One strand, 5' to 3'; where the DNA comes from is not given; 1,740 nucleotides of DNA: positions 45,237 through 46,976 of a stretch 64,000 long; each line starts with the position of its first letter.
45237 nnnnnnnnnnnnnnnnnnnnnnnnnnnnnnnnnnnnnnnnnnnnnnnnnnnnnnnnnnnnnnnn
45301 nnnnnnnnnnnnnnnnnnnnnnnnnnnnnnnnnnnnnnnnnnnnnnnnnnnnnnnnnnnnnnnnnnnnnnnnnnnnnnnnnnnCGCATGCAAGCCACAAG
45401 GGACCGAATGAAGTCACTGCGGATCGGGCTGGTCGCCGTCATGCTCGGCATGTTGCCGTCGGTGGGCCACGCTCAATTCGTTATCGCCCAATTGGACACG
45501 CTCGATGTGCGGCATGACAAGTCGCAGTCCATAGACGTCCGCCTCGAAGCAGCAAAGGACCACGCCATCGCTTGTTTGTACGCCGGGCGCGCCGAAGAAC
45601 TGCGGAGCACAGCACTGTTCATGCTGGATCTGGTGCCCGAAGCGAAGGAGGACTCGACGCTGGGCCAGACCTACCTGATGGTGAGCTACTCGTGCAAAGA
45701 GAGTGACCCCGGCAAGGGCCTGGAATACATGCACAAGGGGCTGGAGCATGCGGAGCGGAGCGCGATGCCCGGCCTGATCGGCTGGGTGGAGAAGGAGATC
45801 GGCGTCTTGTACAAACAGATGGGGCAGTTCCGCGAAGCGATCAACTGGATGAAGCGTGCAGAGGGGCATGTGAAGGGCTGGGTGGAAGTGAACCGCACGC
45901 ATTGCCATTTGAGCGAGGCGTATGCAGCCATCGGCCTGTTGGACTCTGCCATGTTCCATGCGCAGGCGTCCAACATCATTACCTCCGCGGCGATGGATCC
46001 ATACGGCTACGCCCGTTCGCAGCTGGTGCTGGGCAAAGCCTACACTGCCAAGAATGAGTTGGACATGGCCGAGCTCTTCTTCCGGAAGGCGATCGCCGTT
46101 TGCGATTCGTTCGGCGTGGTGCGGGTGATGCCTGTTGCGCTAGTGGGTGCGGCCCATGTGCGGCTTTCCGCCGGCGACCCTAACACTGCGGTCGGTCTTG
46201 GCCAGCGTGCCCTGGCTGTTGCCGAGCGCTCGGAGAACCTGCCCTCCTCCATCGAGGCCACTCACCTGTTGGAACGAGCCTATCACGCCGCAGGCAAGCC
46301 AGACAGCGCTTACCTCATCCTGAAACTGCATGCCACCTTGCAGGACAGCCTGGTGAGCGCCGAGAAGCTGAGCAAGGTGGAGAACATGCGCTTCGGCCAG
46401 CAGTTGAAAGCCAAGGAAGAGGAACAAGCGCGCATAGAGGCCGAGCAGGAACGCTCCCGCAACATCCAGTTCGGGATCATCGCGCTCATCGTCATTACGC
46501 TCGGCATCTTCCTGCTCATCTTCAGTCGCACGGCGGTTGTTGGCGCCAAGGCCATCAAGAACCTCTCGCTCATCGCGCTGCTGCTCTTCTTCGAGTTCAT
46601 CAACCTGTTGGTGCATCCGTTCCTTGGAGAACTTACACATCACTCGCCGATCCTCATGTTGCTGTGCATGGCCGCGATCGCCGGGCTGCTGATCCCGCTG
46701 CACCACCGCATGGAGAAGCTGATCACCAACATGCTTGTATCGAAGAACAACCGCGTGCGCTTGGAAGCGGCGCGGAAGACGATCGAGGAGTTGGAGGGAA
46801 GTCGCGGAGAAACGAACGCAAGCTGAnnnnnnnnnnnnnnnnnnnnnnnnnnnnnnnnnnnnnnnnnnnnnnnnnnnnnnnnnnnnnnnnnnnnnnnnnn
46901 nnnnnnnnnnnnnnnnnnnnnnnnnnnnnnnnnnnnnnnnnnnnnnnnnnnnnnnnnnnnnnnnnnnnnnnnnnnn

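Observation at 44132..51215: Tandem array of five to six paralogous TPR-like, triple-TM membrane proteins with overlapping start/stop codons, a candidate uncharacterised sensory/signalling system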

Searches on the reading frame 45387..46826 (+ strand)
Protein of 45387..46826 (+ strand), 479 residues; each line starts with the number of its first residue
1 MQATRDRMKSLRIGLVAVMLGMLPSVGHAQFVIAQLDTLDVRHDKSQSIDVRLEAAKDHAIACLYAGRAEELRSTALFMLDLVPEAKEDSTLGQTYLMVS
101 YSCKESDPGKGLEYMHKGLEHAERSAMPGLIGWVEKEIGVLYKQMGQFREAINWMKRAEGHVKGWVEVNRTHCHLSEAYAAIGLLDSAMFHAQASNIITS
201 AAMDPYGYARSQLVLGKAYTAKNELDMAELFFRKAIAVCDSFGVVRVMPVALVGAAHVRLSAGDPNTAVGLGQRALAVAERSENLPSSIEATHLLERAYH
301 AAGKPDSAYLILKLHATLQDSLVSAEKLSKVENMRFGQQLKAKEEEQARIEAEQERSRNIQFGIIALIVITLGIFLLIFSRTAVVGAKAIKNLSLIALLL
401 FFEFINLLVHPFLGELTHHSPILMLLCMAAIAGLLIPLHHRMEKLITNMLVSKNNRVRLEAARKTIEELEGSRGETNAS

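Call 3: search_protein_families(library=pfam, proteins=[window:45387-46826:+], max_evalue=1)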
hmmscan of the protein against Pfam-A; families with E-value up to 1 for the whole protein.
window:45387-46826:+ (479 aa): 14 families
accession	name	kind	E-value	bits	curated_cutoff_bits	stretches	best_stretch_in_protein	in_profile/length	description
PF13424.12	TPR_12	-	1.2e-15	57.9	30.1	3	250-308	4-64/77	Tetratricopeptide repeat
PF13176.12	TPR_7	-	7.6e-10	38.5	27.9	0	215-239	5-29/36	Tetratricopeptide repeat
PF13181.12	TPR_8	-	4.7e-08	33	25.7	2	209-237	1-29/34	Tetratricopeptide repeat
PF00515.34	TPR_1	-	1.3e-06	28.4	27.8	2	214-239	6-31/34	Tetratricopeptide repeat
PF17874.7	TPR_MalT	-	1.3e-06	28.4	45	1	139-285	47-197/336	MalT-like TPR region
PF13374.12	TPR_10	-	5.6e-06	26.6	27.5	1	209-239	2-32/42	Tetratricopeptide repeat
PF07719.23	TPR_2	-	1.2e-05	25.5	27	2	138-158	7-27/34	Tetratricopeptide repeat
PF12895.13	ANAPC3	-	0.00085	20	27.2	1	274-315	7-49/82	Anaphase-promoting complex, cyclosome, subunit 3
PF13428.12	TPR_14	-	0.0036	18.3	23.5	0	211-240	3-32/44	Tetratricopeptide repeat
PF24885.1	TPR_NPHP3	-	0.02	14.7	100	1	155-244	85-177/239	Nephrocystin-3 TPR domain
PF14559.12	TPR_19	-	0.14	13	25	0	260-313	2-49/68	Tetratricopeptide repeat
PF23219.2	LAMB1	-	0.17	12.1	26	1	281-346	44-106/155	LAMB1-4 helical domain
PF20990.2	DUF2207_C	-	0.19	11.9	33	1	339-418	115-165/247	Predicted membrane protein (DUF2207) C-terminal domain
PF19656.5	DUF6159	-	0.61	10.4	27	1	244-271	17-44/204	Family of unknown function (DUF6159)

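Call 4: search_protein_families(library=ncbifam, proteins=[window:45387-46826:+], max_evalue=1)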
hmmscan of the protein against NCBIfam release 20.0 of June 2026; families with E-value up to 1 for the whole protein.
window:45387-46826:+ (479 aa): 9 families
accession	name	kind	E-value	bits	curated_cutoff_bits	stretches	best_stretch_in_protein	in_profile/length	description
NF053779.1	BT3442_fam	equivalog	6.3e-11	41.7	940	1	94-374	105-377/563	BT3442 family protein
NF053720.1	NsdA_fam_reg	subfamily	3.8e-09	36.6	75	1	106-282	215-401/432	NsdA family TPR-like regulatory protein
NF053520.1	HK_Porph_FimS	equivalog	1.5e-05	23.5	600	1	291-393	286-390/618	sensor histidine kinase FimS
NF053617.1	SARPRegAfsRStmc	equivalog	0.00026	19.1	1430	1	147-311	714-878/986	SARP-family global regulator AfsR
NF046000.1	MAG1210_fam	subfamily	0.011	14.5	275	1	320-405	25-111/550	MAG1210 family protein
NF006303.0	PRK08489.1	equivalog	0.031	14.9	145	1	322-412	28-114/129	NAD(P)H-quinone oxidoreductase subunit 3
NF047481.1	lipo_LIC12587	subfamily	0.094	12.1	200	0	212-237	97-122/213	LIC12587 family lipoprotein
NF052312.1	T9SS_PorW_SprE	equivalog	0.095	11.3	250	0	142-237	151-244/716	type IX secretion system periplasmic lipoprotein PorW/SprE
NF002763.0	PRK02833.1-1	equivalog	0.74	9.6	138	0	367-449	34-115/143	phosphate-starvation-inducible protein PsiE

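Call 10: find_homologous_proteins(query=window:45387-46826:+, max_evalue=0.001)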
Query window:45387-46826:+ (479 aa): 257 proteins with E <= 0.001 among 8000 candidates; the best 120 are listed.
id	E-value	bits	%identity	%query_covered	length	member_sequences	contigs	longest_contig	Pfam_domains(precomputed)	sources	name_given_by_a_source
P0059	8.7e-286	966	93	100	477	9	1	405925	PF17874.8,PF00515.35,PF13424.13,PF13176.13,PF13181.13,PF07719.24,PF13374.13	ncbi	-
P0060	4.8e-282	954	93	98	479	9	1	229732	PF17874.8,PF00515.35,PF13424.13,PF13176.13,PF13181.13,PF07719.24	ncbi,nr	ncbi:MAG: hypothetical protein IPI55_10185 [Flavobacteriales bacterium]|nr:hypothetical protein [Fla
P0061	2.2e-280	948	92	98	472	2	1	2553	PF17874.8,PF00515.35,PF13424.13,PF13176.13,PF13181.13,PF07719.24,PF13374.13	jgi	jgi:tetratricopeptide (TPR) repeat protein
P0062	2.3e-239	813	83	94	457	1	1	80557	PF17874.8,PF00515.35,PF13424.13,PF13181.13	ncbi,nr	ncbi:MAG: hypothetical protein JNM31_07340 [Flavobacteriales bacterium]|nr:hypothetical protein [Fla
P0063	3.2e-231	786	77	98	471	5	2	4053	PF00515.35,PF13424.13,PF13176.13,PF13181.13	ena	-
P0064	2.2e-223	760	78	94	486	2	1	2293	PF17874.8,PF00515.35,PF13424.13,PF13176.13,PF13181.13,PF07719.24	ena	-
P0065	3.5e-222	756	79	93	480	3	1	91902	PF17874.8,PF00515.35,PF13424.13,PF21033.5,PF13181.13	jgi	jgi:tetratricopeptide (TPR) repeat protein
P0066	3.4e-214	730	75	95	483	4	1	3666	PF00515.35,PF13424.13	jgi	jgi:tetratricopeptide (TPR) repeat protein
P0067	1.5e-213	728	71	98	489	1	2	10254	PF00515.35,PF13424.13,PF13176.13,PF13428.13,PF13181.13,PF07719.24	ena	-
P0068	1.8e-212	724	73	98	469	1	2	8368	PF13424.13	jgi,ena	-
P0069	4.9e-211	720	73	94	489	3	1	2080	PF17874.8,PF13424.13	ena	-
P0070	1.2e-210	718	72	95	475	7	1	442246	PF17874.8,PF00515.35,PF13424.13,PF13176.13,PF13428.13,PF13181.13,PF07719.24,PF13374.13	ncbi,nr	ncbi:MAG: tetratricopeptide repeat protein [Flavobacteriales bacterium]|nr:tetratricopeptide repeat 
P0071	1.8e-208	711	72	96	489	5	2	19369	PF13424.13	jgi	-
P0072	4.0e-206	703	71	97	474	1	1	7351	PF13424.13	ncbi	-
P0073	5.9e-205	700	70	95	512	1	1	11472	PF13424.13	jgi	jgi:tetratricopeptide (TPR) repeat protein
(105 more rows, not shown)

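Call 22: predict_structure(alignment_id=A3)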
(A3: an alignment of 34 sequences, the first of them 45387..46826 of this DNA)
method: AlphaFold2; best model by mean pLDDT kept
length: 479 residues; sequences in the alignment: 34
mean_pLDDT: 81.3   pTM: 0.65
mean pLDDT of the five models: 81.3, 80.3, 78.7, 77.8, 77.4
residues with pLDDT >= 90: 196; 70-90: 153; 50-70: 108; < 50: 22
segments of 3 or more residues with pLDDT < 50: 27-34, 450-454, 472-479
pLDDT, mean of each block of 10 residues (from residue 1): 72 82 53 57 82 87 79 89 78 91 84 94 92 96 95 97 92 98 97 94 91 98 96 96 87 97 97 95 88 97 97 94 82 83 82 71 70 68 58 69 66 56 67 69 60 53 61 45
secondary structure, 60 per line:
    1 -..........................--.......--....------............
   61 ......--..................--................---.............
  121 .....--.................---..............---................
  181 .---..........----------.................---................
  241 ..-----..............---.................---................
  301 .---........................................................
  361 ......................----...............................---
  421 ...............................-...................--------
elements in order: H2-27 H30-36 H39-42 H49-66 H69-86 H89-104 H108-125 H128-144 H148-161 H165-181 H185-194 H205-221 H225-242 H248-261 H265-281 H285-301 H305-382 H387-417 H421-451 H453-471

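Call 29: fold_search(model_id=the predicted structure, library=pdb)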
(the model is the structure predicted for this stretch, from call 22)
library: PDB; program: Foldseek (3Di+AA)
matches with E <= 10: 1411; with E <= 0.001: 202
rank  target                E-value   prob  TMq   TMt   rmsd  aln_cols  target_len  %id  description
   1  4g2v_A                2.2e-08  1.00  0.42  0.59   5.7       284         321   14  Structure complex of LGN binding with FRMPD1 (released 2013-01-23)
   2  5a7d_D                2.6e-08  1.00  0.38  0.48   8.5       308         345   16  Tetrameric assembly of LGN with Inscuteable (released 2016-08-03)
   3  5a7d_G                5.6e-08  1.00  0.38  0.48  10.8       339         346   15  Tetrameric assembly of LGN with Inscuteable (released 2016-08-03)
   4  4a1s_B                6.4e-08  1.00  0.40  0.52   6.5       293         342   16  Crystallographic structure of the Pins:Insc complex (released 2012-03-28)
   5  5a7d_H                6.9e-08  1.00  0.37  0.47   8.9       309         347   16  Tetrameric assembly of LGN with Inscuteable (released 2016-08-03)
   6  4a1s_A                8.2e-08  1.00  0.40  0.52   6.4       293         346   16  Crystallographic structure of the Pins:Insc complex (released 2012-03-28)
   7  3sf4_A                1.5e-07  1.00  0.38  0.48  12.0       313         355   13  Crystal structure of the complex between the conserved cell polarity proteins Inscuteable and LGN (released 2011-11-23)
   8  5a7d_F                1.7e-07  1.00  0.37  0.48   8.6       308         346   16  Tetrameric assembly of LGN with Inscuteable (released 2016-08-03)
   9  6hc2_S                1.7e-07  1.00  0.42  0.52   9.0       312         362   13  Crystal structure of NuMA/LGN hetero-hexamers (released 2019-05-29)
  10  4wne_A                1.8e-07  1.00  0.46  0.64   5.4       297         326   18  Crystal structure of the TPR domain of LGN in complex with Frmpd4/Preso1 at 2.0 Angstrom resolution (released 2015-09-16)
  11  8chy                  2.1e-07  1.00  0.31  0.50   8.6       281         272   23  Crystal structure of an 8-repeat consensus TPR superhelix with Zinc. (released 2024-02-21)
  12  5a7d_B                2.1e-07  1.00  0.38  0.47   8.7       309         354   16  Tetrameric assembly of LGN with Inscuteable (released 2016-08-03)
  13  6hc2_E                2.2e-07  1.00  0.42  0.52   9.2       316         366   13  Crystal structure of NuMA/LGN hetero-hexamers (released 2019-05-29)
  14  3sf4_C                2.3e-07  1.00  0.39  0.50   9.9       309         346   13  Crystal structure of the complex between the conserved cell polarity proteins Inscuteable and LGN (released 2011-11-23)
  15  4wnd_A                2.5e-07  1.00  0.44  0.61   5.3       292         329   14  Crystal structure of the TPR domain of LGN in complex with Frmpd4/Preso1 at 1.5 Angstrom resolution (released 2015-09-16)
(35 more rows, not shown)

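Call 33: search_protein_families(library=padloc, proteins=[window:45387-46826:+], max_evalue=0.01)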
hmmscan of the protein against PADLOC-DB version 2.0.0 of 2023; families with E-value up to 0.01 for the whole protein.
window:45387-46826:+ (479 aa): 1 family
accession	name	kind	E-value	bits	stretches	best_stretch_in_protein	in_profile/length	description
PDLC01169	TPR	-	0.0033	14.9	0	214-307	114-206/252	TPR repeats containing protein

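Call 53: search_protein_families(library=ncbifam, alignment_id=A3, max_evalue=0.001)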
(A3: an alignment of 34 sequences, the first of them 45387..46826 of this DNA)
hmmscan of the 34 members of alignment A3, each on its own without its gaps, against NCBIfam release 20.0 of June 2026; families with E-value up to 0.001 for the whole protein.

A. member 1, window:45387-46826:+ (479 aa): 4 families
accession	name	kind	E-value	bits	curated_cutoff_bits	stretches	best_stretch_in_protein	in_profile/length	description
NF053779.1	BT3442_fam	equivalog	6.3e-11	41.7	940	1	94-374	105-377/563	BT3442 family protein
NF053720.1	NsdA_fam_reg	subfamily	3.8e-09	36.6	75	1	106-282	215-401/432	NsdA family TPR-like regulatory protein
NF053520.1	HK_Porph_FimS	equivalog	1.5e-05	23.5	600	1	291-393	286-390/618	sensor histidine kinase FimS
NF053617.1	SARPRegAfsRStmc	equivalog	0.00026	19.1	1430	1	147-311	714-878/986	SARP-family global regulator AfsR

B. families by the number of members that match (of 34 scanned): 16 families
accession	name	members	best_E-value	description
NF053520.1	HK_Porph_FimS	34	1.2e-11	sensor histidine kinase FimS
NF053617.1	SARPRegAfsRStmc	22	6.7e-11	SARP-family global regulator AfsR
NF053720.1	NsdA_fam_reg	20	1.1e-13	NsdA family TPR-like regulatory protein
NF053779.1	BT3442_fam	17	6.3e-11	BT3442 family protein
NF047558.1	TPR_END_plus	5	3.3e-05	TPR end-of-group domain-containing protein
NF052312.1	T9SS_PorW_SprE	4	2.3e-06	type IX secretion system periplasmic lipoprotein PorW/SprE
NF041717.1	HaaA_phane_TPR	3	3.9e-05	cyclophane-containing RiPP biosynthesis TPR protein HaaT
NF058541.1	SusR_regulator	3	4.6e-05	SusR family glycan utilization regulator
NF002725.1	PRK02603.1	2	1.7e-05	photosystem I assembly protein Ycf3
TIGR02521.1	type_IV_pilW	2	8.4e-05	type IV pilus biogenesis/stability protein PilW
NF008757.0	PRK11788.1-5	1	1.6e-05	lipopolysaccharide assembly protein LapB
NF038310.1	lysogeny_AimR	1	0.00019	AimR family lysis-lysogeny pheromone receptor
NF040959.1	MamA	1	0.00041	magnetosome protein MamA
TIGR03903.1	TOMM_kin_cyc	1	0.00045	TOMM system kinase/cyclase fusion protein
NF033758.1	gliding_GltE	1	0.00046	adventurous gliding motility TPR repeat lipoprotein GltE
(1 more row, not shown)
